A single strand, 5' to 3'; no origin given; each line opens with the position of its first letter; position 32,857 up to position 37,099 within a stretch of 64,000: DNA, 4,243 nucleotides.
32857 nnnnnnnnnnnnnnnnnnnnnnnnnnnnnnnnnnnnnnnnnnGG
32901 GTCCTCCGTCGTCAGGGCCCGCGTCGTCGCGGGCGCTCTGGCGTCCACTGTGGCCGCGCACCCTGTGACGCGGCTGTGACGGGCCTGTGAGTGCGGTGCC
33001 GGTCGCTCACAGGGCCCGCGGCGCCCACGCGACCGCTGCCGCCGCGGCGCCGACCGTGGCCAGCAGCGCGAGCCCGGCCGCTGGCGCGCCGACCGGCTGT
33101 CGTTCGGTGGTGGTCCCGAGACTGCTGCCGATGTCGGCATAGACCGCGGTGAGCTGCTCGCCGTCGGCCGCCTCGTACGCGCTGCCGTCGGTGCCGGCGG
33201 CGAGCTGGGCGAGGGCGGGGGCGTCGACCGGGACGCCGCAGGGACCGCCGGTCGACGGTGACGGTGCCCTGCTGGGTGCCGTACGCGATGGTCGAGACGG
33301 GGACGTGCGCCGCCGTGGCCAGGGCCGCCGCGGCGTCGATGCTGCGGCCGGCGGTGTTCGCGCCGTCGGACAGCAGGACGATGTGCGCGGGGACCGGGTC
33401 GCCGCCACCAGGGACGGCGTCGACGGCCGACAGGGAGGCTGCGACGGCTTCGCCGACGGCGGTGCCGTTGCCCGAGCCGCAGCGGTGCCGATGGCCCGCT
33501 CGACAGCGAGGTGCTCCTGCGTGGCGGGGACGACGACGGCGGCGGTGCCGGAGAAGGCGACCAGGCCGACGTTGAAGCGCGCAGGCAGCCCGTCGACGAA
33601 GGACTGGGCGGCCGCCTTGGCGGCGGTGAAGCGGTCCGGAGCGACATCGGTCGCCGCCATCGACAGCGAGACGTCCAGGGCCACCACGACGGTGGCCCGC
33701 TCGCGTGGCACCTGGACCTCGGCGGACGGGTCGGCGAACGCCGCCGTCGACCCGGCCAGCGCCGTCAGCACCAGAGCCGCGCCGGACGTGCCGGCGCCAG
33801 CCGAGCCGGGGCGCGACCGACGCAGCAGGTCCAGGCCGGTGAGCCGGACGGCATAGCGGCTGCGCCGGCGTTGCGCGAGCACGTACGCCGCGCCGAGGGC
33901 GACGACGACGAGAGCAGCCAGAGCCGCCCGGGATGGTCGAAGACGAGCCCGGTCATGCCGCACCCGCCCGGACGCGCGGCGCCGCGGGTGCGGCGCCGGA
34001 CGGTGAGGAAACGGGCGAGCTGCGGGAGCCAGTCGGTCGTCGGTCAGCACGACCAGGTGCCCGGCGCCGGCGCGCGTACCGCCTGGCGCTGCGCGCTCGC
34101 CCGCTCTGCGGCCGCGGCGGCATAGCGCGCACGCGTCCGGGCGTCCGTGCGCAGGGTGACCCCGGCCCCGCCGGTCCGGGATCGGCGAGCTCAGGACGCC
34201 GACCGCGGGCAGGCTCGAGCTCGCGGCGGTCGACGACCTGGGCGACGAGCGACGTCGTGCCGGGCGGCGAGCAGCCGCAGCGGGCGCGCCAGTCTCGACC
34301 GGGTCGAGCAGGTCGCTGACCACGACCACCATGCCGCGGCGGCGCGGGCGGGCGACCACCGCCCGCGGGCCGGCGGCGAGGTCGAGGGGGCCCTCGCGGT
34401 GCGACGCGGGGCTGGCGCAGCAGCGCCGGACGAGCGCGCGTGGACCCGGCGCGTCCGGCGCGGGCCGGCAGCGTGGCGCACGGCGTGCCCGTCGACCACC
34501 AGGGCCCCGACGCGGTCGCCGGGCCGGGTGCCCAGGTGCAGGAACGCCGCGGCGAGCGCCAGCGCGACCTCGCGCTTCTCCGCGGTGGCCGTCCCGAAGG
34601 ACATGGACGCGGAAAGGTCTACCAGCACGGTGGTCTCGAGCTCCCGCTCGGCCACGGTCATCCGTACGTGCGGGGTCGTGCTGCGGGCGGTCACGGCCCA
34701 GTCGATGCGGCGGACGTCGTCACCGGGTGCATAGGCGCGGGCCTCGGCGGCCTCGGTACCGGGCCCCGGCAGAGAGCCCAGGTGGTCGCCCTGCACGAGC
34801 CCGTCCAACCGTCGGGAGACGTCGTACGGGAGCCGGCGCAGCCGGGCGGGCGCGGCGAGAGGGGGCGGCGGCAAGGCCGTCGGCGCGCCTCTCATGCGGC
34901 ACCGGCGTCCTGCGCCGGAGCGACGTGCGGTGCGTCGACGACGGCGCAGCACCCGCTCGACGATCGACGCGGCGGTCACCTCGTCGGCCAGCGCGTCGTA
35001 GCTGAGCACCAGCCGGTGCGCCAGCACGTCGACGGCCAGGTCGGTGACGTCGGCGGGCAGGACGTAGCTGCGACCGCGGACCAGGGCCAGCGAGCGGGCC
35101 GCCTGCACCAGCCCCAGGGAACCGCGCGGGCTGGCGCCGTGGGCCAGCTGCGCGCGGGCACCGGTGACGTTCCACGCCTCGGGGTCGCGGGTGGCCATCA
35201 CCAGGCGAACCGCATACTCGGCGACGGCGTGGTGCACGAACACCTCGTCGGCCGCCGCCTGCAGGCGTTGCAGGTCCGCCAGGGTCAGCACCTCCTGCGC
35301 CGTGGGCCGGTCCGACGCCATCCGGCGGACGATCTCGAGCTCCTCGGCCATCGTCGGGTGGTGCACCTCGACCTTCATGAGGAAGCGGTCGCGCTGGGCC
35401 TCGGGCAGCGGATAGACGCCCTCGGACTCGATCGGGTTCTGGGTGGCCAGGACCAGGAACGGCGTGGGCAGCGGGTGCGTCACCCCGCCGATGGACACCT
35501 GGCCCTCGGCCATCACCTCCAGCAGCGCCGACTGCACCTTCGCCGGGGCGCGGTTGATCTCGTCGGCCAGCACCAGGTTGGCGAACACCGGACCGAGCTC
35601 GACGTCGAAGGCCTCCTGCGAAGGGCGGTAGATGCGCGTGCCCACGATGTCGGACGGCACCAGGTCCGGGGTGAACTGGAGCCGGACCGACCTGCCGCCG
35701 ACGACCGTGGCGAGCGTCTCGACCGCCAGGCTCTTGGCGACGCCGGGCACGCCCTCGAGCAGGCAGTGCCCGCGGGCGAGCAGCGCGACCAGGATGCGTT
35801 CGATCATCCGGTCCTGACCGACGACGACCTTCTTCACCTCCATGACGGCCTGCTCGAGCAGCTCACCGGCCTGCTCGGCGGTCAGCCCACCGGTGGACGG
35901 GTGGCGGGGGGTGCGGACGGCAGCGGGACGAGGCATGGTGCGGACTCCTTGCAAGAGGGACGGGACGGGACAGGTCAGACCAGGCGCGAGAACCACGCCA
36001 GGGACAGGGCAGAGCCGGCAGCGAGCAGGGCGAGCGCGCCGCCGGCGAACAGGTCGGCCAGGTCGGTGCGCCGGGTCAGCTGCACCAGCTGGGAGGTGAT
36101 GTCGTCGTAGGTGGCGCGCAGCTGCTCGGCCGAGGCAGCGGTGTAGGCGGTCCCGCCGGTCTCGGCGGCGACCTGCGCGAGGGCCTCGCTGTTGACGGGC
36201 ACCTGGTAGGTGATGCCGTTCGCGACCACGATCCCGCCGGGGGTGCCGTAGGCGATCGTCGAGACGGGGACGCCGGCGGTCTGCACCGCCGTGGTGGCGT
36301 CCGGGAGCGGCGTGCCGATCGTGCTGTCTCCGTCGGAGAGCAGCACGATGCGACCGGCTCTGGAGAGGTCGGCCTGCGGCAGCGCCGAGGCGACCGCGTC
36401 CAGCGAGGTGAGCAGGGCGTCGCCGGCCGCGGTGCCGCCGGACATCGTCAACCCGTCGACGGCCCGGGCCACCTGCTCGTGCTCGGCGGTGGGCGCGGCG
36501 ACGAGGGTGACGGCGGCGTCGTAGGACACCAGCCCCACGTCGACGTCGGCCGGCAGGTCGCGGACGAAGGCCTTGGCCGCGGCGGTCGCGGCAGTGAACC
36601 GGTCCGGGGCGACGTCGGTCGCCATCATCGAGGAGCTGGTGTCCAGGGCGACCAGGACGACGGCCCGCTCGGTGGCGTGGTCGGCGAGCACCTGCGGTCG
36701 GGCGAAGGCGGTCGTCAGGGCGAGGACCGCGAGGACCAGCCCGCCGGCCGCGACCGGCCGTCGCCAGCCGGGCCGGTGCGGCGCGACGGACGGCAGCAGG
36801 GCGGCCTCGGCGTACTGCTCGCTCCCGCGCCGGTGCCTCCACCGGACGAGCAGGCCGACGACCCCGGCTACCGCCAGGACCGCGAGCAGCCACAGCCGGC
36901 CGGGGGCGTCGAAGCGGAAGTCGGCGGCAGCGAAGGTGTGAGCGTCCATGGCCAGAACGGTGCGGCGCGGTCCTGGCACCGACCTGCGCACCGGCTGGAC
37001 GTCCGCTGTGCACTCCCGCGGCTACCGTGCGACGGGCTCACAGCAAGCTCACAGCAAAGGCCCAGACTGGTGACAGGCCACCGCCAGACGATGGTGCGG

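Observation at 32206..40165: PhoPR-centred locus: divergent VWA-MoxR-DUF58-VWA operon and two paralogous secreted LTxxQ/Gly-His proteins, both arms carrying PhoP-type direct repeats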

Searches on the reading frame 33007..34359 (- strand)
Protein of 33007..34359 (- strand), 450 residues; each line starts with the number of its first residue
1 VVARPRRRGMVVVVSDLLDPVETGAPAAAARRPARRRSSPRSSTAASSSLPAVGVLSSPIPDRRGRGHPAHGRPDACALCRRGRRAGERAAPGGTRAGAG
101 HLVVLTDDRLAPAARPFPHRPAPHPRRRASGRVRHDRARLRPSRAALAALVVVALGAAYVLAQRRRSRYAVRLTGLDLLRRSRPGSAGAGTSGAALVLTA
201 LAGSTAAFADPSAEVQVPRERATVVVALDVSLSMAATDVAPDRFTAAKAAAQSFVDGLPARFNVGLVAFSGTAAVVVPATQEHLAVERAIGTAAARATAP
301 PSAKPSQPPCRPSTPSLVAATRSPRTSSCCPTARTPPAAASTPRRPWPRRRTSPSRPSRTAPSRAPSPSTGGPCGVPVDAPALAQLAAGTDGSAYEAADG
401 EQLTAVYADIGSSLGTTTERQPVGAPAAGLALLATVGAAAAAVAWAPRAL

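Call 8: search_protein_families(library=pfam, proteins=[window:33007-34359:-], max_evalue=0.01)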
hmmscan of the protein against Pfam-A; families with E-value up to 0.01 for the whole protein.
window:33007-34359:- (450 aa): 3 families
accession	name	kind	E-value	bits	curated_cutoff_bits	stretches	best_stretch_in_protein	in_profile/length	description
PF13519.12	VWA_2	-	1.8e-11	45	27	1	224-292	1-68/107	von Willebrand factor type A domain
PF01882.25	DUF58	-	0.00032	20.4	23.4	0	4-28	130-155/216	Protein of unknown function DUF58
PF00092.34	VWA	-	0.001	19.8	23.8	1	224-283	2-59/174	von Willebrand factor type A domain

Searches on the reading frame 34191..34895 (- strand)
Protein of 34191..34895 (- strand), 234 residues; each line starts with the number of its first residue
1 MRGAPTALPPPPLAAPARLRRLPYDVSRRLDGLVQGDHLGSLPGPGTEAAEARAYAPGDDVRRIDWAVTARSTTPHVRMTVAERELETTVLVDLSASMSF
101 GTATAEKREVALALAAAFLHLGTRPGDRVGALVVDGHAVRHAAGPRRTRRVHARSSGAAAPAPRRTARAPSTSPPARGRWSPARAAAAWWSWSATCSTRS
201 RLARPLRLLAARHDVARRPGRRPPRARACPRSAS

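Call 8: search_protein_families(library=pfam, proteins=[window:34191-34895:-], max_evalue=0.01)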
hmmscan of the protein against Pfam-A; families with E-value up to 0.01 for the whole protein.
window:34191-34895:- (234 aa): 2 families
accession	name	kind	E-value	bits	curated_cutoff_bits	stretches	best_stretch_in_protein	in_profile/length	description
PF01882.25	DUF58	-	1.7e-32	112.8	23.4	1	51-154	1-102/216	Protein of unknown function DUF58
PF13519.12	VWA_2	-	0.00036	21.6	27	1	89-147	2-57/107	von Willebrand factor type A domain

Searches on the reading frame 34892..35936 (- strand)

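Call 8: search_protein_families(library=pfam, proteins=[window:34892-35936:-], max_evalue=0.01)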
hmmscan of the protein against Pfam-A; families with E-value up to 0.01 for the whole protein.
window:34892-35936:- (348 aa): 5 families
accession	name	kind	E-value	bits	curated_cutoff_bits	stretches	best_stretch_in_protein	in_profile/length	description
PF07726.17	AAA_3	-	3e-59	199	27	1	57-187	1-131/131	ATPase family associated with various cellular activities (AAA)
PF17863.7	AAA_lid_2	-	4.3e-19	68.5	22.7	1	260-328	5-73/74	AAA lid domain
PF20030.5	bpMoxR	-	1.3e-17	64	27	1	27-226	3-204/205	MoxR domain in the MoxR-vWA-beta-propeller ternary systems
PF07728.20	AAA_5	-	7e-12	46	22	1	57-185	1-139/139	AAA domain (dynein-related subfamily)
PF00493.29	MCM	-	0.00095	18.8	23.3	1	105-171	105-176/224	MCM P-loop domain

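Call 50: search_protein_families(library=ncbifam, proteins=[window:34892-35936:-], max_evalue=0.01)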
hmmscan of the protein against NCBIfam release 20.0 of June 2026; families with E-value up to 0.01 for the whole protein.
window:34892-35936:- (348 aa): 5 families
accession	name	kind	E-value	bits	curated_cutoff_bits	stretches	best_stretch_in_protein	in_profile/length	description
TIGR02442.1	Cob-chelat-sub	hypoth_equivalog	1.9e-09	36.5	779.45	1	124-309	133-310/641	putative cobaltochelatase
NF047784.1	MadB_ATPase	equivalog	1.8e-08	33.9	475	1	121-220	141-237/298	MadB family AAA-type ATPase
TIGR02030.1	BchI-ChlI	equivalog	3.3e-07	29.8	466.95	1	122-331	135-333/337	magnesium chelatase ATPase subunit I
TIGR00764.1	lon_rel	equivalog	9.6e-05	21.1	516.6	1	37-79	19-61/608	ATP-dependent protease LonB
TIGR02640.1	gas_vesic_GvpN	equivalog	0.0031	17.1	266.8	1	124-224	111-216/262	gas vesicle protein GvpN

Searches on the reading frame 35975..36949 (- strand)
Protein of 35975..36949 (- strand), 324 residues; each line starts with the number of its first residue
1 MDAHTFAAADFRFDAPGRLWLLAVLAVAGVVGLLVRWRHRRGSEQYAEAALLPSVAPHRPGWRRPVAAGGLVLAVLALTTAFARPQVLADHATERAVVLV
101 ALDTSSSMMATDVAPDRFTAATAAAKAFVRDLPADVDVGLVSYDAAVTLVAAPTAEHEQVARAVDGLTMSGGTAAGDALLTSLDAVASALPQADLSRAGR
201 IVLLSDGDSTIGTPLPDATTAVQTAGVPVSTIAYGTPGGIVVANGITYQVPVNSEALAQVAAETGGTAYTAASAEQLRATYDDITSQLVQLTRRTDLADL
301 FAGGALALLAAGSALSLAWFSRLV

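Call 8: search_protein_families(library=pfam, proteins=[window:35975-36949:-], max_evalue=0.01)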
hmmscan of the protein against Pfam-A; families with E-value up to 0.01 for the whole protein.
window:35975-36949:- (324 aa): 3 families
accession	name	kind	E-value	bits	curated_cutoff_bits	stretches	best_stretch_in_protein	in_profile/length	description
PF13519.12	VWA_2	-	4.4e-16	59.9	27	1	98-207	1-106/107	von Willebrand factor type A domain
PF00092.34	VWA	-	3.8e-12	47.2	23.8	1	99-280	3-171/174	von Willebrand factor type A domain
PF07584.16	BatA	-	0.004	18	25.9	1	12-85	3-77/77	Aerotolerance regulator N-terminal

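Call 50: search_protein_families(library=ncbifam, proteins=[window:35975-36949:-], max_evalue=0.01)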
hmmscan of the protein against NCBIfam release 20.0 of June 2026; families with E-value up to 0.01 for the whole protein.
window:35975-36949:- (324 aa): 5 families
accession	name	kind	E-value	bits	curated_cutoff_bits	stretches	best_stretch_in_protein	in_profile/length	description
NF010238.0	PRK13685.1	subfamily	1.7e-61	208.2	432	1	19-315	18-327/335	hypothetical protein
NF047508.1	VWA_BatA_Lepto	exception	2.7e-12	46.4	380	1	74-286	68-271/315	VWA domain-containing protein BatA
TIGR02442.1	Cob-chelat-sub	hypoth_equivalog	3e-05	22.7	779.45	1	93-219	470-593/641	putative cobaltochelatase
TIGR03436.1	acidobact_VWFA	subfamily_domain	3.1e-05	23.6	81.25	1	100-287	71-281/324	VWA domain-containing protein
NF047506.1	VWA_BatB_Lepto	exception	0.0021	17.2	350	1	71-223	62-212/324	VWA domain-containing protein BatB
